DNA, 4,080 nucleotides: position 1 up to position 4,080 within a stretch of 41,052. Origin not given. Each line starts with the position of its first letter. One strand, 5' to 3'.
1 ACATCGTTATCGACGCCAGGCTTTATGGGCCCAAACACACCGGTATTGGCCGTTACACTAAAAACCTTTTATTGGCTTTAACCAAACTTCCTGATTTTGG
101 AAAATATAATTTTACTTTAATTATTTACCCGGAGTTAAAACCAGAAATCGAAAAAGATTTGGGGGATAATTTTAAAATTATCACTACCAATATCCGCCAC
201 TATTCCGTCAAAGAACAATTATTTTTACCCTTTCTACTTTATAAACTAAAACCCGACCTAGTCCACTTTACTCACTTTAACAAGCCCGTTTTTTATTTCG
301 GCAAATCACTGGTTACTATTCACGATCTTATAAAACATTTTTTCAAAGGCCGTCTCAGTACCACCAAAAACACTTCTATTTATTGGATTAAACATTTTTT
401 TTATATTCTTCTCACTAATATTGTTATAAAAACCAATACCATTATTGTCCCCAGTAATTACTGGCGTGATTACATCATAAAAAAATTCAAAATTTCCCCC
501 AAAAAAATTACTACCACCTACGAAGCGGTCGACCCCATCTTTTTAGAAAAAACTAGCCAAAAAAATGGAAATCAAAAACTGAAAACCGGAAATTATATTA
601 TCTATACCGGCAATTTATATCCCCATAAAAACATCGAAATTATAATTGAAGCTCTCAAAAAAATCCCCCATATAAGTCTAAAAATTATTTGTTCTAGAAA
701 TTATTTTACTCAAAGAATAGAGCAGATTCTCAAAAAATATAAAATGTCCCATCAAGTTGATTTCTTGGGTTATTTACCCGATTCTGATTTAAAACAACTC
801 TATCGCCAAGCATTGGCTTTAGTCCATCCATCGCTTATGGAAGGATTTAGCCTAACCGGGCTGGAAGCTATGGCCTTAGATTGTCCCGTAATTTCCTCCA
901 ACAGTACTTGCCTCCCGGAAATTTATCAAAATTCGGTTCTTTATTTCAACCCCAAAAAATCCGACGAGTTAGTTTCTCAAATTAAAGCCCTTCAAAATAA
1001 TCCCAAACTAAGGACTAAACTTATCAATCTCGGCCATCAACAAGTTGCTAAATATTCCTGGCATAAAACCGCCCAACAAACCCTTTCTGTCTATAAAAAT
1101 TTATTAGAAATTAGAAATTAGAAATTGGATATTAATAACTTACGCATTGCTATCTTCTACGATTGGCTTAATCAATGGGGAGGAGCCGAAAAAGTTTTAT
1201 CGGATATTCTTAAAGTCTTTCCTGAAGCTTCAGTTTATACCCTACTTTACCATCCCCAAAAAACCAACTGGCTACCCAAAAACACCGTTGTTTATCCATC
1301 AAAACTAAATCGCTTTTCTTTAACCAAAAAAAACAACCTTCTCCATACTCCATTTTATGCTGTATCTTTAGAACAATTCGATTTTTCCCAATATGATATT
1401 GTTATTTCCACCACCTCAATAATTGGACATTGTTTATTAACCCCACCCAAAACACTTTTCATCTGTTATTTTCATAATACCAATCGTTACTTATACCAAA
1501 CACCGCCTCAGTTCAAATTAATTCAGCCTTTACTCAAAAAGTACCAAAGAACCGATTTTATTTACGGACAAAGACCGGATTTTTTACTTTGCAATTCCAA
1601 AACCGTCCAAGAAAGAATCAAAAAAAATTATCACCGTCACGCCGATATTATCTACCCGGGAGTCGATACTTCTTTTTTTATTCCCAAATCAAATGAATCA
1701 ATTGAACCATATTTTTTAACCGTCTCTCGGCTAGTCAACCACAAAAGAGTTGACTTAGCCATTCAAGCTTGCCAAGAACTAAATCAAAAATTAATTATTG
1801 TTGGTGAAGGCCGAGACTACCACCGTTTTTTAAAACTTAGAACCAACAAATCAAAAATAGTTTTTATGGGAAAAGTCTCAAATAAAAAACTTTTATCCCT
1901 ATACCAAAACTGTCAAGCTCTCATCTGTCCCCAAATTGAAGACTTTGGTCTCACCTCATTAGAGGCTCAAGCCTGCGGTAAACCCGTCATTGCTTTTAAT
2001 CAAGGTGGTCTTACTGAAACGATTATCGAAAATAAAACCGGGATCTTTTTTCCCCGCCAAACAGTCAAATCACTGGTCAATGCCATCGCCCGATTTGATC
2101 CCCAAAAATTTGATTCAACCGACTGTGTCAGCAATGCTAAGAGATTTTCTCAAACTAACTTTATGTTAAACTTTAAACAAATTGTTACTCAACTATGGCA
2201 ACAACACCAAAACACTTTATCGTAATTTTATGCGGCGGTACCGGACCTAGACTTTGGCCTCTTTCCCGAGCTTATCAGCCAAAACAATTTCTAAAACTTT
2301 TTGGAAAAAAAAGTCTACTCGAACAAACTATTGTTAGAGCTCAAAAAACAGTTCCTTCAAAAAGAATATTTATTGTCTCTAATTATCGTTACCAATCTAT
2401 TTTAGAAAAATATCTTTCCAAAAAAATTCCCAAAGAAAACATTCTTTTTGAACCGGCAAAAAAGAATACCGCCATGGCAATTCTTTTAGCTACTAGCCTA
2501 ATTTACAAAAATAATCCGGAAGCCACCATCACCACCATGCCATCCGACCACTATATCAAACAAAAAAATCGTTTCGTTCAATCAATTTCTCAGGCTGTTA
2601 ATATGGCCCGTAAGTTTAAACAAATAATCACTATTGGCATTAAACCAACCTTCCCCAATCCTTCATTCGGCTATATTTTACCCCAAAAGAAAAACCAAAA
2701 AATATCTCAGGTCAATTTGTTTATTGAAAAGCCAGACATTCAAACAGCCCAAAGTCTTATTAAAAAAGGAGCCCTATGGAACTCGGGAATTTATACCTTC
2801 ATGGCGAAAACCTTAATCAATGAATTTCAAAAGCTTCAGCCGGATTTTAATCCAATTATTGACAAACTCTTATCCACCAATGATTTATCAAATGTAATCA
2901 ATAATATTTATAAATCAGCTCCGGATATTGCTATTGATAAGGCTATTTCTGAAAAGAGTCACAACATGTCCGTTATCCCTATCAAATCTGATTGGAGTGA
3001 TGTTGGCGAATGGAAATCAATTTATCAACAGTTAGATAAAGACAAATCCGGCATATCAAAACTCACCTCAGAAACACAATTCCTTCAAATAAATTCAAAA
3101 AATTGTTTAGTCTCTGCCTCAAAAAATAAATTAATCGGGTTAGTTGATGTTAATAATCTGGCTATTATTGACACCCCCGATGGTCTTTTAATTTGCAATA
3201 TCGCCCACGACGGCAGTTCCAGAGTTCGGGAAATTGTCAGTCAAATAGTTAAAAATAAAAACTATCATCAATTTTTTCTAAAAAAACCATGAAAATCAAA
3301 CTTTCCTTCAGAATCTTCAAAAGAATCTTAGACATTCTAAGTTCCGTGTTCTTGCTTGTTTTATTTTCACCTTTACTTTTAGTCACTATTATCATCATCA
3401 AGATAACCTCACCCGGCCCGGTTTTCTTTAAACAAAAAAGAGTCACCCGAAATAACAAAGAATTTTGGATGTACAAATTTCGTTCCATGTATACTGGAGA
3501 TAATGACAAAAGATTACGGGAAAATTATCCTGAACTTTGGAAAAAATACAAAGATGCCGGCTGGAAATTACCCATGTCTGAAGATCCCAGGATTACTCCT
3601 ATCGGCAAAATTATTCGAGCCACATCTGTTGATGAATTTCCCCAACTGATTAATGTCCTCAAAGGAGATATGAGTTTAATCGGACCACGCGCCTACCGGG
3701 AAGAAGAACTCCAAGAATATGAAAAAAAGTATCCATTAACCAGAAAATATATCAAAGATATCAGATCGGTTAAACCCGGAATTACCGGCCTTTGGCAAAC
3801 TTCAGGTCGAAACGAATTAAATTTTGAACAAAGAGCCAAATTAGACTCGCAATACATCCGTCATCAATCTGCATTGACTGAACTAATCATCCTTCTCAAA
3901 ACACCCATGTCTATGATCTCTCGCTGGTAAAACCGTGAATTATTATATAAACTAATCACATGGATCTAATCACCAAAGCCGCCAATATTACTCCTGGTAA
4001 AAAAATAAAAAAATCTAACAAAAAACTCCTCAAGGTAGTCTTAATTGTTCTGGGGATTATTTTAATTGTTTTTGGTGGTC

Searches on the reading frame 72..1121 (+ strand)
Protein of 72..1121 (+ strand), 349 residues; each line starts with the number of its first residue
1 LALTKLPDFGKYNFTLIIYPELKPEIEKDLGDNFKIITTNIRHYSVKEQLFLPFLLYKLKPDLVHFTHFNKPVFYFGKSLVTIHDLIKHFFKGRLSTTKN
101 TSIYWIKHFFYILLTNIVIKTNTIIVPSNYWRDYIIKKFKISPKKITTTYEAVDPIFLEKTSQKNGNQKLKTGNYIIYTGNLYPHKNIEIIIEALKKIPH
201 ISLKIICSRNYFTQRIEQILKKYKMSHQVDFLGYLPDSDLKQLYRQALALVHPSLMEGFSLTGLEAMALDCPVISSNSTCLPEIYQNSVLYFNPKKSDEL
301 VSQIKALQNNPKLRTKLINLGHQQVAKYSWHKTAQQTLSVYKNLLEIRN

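Call 8: search_protein_families(library=pfam, proteins=[window:72-1121:+], max_evalue=0.001)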
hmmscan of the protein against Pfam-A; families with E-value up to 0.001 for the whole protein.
window:72-1121:+ (349 aa): 5 families
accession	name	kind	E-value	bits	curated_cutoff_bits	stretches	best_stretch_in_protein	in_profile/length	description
PF00534.26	Glycos_transf_1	-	7.1e-31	107.5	26.4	1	161-321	3-169/172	Glycosyl transferases group 1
PF13692.12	Glyco_trans_1_4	-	3.5e-22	79.6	27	1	174-309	2-141/142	Glycosyl transferases group 1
PF13524.12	Glyco_trans_1_2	-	8.5e-13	48.9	25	1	190-338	4-143/144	Glycosyl transferase-like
PF13439.12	Glyco_transf_4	-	6.8e-09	36.4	28.5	1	45-155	57-168/170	Glycosyltransferase Family 4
PF20706.3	GT4-conflict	-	2e-08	34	26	1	213-288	245-323/385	Family 4 Glycosyltransferase in conflict systems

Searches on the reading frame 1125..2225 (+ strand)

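Call 8: search_protein_families(library=pfam, proteins=[window:1125-2225:+], max_evalue=0.001)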
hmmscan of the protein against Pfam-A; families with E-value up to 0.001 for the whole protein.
window:1125-2225:+ (366 aa): 4 families
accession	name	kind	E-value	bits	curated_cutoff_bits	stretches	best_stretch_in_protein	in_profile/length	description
PF00534.26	Glycos_transf_1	-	3.2e-30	105.3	26.4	1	192-339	13-170/172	Glycosyl transferases group 1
PF13692.12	Glyco_trans_1_4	-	3.7e-24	86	27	1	195-323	2-138/142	Glycosyl transferases group 1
PF13439.12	Glyco_transf_4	-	3.5e-09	37.3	28.5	1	18-183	1-169/170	Glycosyltransferase Family 4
PF20706.3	GT4-conflict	-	1.7e-05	24.4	26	1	176-314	177-329/385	Family 4 Glycosyltransferase in conflict systems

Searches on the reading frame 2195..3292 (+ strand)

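Call 8: search_protein_families(library=pfam, proteins=[window:2195-3292:+], max_evalue=0.001)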
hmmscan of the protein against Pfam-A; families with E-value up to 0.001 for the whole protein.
window:2195-3292:+ (365 aa): 3 families
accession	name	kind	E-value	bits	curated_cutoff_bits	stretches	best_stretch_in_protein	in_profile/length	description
PF00483.29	NTP_transferase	-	9.8e-40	137.1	21.2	1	10-283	3-242/245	Nucleotidyl transferase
PF22640.1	ManC_GMP_beta-helix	-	4.6e-09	36.5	27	1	298-350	5-54/55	MannoseP isomerase/GMP-like beta-helix domain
PF12804.13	NTP_transf_3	-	0.00073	20.2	27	0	10-71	2-56/160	MobA-like NTP transferase domain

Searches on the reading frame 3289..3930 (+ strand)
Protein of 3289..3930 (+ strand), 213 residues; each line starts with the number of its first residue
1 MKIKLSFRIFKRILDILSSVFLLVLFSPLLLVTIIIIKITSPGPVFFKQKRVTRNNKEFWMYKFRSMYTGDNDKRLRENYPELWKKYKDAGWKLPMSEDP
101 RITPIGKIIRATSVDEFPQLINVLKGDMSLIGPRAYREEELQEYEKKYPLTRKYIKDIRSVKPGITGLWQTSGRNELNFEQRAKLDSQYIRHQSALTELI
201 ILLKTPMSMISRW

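Call 8: search_protein_families(library=pfam, proteins=[window:3289-3930:+], max_evalue=0.001)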
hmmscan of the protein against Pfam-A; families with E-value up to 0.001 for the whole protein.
window:3289-3930:+ (213 aa): 1 family
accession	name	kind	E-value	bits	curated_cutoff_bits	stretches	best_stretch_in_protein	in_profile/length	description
PF02397.22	Bac_transf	-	1.1e-61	207.9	27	1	11-210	1-178/179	Bacterial sugar transferase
